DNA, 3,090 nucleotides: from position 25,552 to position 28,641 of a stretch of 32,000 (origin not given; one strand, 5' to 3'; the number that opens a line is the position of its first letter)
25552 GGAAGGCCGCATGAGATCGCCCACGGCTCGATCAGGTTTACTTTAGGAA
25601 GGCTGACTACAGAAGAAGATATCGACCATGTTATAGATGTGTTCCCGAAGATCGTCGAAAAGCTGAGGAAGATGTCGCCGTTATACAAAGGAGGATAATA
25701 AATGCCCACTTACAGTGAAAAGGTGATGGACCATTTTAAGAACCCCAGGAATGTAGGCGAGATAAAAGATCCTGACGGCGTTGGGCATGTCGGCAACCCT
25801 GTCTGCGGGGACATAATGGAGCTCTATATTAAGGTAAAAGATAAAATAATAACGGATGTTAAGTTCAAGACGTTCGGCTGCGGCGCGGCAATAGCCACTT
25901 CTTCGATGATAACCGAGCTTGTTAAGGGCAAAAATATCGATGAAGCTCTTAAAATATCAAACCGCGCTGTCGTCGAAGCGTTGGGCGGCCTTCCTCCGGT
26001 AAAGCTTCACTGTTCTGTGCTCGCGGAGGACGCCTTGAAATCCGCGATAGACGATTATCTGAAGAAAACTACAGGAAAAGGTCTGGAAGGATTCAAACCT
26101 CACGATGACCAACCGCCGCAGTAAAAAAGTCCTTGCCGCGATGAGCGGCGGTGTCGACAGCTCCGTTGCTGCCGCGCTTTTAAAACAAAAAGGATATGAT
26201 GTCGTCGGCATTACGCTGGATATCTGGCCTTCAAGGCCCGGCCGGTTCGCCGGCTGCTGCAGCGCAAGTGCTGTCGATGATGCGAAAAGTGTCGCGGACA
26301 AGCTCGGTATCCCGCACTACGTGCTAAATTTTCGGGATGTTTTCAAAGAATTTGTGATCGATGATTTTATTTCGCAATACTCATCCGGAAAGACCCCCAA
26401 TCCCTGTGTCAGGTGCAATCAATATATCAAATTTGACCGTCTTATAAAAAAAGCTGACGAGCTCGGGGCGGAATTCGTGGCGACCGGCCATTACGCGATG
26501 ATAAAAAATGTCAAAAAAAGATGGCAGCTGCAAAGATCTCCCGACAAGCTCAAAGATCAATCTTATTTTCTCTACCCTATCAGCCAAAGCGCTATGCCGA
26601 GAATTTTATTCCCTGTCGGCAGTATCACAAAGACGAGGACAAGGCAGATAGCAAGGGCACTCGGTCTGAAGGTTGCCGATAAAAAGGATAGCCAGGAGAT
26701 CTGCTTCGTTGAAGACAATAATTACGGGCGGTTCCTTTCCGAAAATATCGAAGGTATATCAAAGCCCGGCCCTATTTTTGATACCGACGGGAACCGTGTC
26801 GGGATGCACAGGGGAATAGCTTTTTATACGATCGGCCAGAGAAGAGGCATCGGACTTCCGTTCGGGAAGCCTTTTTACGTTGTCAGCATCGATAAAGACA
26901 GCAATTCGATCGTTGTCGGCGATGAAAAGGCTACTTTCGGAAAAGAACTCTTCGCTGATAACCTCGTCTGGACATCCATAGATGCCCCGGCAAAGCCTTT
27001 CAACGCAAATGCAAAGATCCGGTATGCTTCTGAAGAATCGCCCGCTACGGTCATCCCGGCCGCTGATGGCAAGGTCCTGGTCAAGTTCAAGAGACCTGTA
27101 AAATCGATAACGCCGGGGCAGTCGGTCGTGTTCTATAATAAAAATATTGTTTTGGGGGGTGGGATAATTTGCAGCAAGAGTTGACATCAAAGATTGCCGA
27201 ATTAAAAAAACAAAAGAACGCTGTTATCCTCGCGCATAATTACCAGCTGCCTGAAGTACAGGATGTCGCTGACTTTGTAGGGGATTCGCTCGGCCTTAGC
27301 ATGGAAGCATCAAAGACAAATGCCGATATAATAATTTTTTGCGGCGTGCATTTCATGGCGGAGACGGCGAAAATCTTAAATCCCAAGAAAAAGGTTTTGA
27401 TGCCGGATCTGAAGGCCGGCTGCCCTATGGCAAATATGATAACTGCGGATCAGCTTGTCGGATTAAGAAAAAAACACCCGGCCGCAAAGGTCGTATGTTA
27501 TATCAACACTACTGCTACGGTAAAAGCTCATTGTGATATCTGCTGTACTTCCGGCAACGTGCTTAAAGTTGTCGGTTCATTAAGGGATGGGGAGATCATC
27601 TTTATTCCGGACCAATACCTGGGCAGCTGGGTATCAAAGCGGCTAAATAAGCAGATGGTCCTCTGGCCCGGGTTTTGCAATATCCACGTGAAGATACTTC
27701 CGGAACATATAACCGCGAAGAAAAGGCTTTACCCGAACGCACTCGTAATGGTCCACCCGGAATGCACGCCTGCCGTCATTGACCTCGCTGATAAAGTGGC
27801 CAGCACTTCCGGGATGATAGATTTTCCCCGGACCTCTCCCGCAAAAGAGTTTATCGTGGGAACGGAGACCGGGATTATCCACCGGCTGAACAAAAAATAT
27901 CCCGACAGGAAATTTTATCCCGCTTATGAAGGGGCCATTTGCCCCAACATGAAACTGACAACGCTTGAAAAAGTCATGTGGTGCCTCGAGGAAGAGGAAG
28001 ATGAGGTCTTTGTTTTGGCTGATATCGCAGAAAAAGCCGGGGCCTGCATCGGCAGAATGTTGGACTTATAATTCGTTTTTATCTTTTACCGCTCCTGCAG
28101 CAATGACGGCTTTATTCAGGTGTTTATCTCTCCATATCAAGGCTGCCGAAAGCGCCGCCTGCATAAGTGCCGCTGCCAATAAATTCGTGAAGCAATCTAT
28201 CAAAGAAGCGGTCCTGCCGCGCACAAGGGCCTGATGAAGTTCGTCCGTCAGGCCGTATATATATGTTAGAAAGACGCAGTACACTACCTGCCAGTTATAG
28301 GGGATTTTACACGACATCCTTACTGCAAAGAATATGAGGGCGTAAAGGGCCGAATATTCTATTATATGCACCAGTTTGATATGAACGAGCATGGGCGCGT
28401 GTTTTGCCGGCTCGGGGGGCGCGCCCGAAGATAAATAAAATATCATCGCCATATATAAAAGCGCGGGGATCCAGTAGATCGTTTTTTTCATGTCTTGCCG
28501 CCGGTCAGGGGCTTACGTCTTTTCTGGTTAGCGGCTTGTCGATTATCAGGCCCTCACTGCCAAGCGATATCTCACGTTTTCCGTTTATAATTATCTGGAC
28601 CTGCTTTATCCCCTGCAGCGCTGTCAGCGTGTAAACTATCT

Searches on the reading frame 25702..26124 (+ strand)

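Call 10: search_protein_families(library=pfam, proteins=[window:25702-26124:+], max_evalue=0.0001)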
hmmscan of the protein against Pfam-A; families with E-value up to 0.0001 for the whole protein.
window:25702-26124:+ (140 aa): 1 family
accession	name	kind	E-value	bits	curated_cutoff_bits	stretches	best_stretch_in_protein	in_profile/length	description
PF01592.21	NifU_N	-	2.2e-52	176.9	22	1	3-124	1-125/127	NifU-like N terminal domain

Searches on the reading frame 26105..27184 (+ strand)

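Call 10: search_protein_families(library=pfam, proteins=[window:26105-27184:+], max_evalue=0.0001)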
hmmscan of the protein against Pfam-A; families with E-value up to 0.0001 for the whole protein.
window:26105-27184:+ (359 aa): 3 families
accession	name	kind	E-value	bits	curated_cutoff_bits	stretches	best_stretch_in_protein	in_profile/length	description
PF03054.22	tRNA_Me_trans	-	3.9e-75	252.4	20.6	1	7-203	1-201/202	tRNA methyl transferase HUP domain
PF20259.3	tRNA_Me_trans_M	-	2e-19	69.4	27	1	218-273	9-66/66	tRNA methyl transferase PRC-barrel domain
PF20258.4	tRNA_Me_trans_C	-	4.2e-19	69.1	20.6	1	280-355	2-77/77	Aminomethyltransferase beta-barrel domain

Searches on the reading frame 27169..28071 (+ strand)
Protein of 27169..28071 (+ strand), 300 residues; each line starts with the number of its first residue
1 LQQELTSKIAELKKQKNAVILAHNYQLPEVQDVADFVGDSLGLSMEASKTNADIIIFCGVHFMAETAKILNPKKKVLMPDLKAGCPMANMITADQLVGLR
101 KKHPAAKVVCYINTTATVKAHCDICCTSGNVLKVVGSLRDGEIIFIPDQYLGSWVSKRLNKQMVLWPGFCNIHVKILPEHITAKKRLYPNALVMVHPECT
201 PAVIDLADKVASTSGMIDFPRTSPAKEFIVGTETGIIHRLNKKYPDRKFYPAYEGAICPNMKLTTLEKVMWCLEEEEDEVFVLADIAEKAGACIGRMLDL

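Call 10: search_protein_families(library=pfam, proteins=[window:27169-28071:+], max_evalue=0.0001)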
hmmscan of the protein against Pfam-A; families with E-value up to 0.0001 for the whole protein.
window:27169-28071:+ (300 aa): 1 family
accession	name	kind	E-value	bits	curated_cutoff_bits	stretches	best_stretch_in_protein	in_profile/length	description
PF02445.21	NadA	-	1.1e-123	412.5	27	1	8-299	2-295/295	Quinolinate synthetase A protein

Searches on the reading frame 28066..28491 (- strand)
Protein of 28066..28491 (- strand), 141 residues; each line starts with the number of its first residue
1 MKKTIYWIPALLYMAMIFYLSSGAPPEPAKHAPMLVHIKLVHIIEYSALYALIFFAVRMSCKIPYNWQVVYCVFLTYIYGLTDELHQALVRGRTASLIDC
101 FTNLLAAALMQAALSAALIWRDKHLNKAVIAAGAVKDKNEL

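Call 10: search_protein_families(library=pfam, proteins=[window:28066-28491:-], max_evalue=0.0001)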
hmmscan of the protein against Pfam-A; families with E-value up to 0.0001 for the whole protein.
window:28066-28491:- (141 aa): 1 family
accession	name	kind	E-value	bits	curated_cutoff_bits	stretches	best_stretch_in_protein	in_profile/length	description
PF04892.17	VanZ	-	1.4e-07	32.6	30.1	1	8-110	3-118/126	VanZ like family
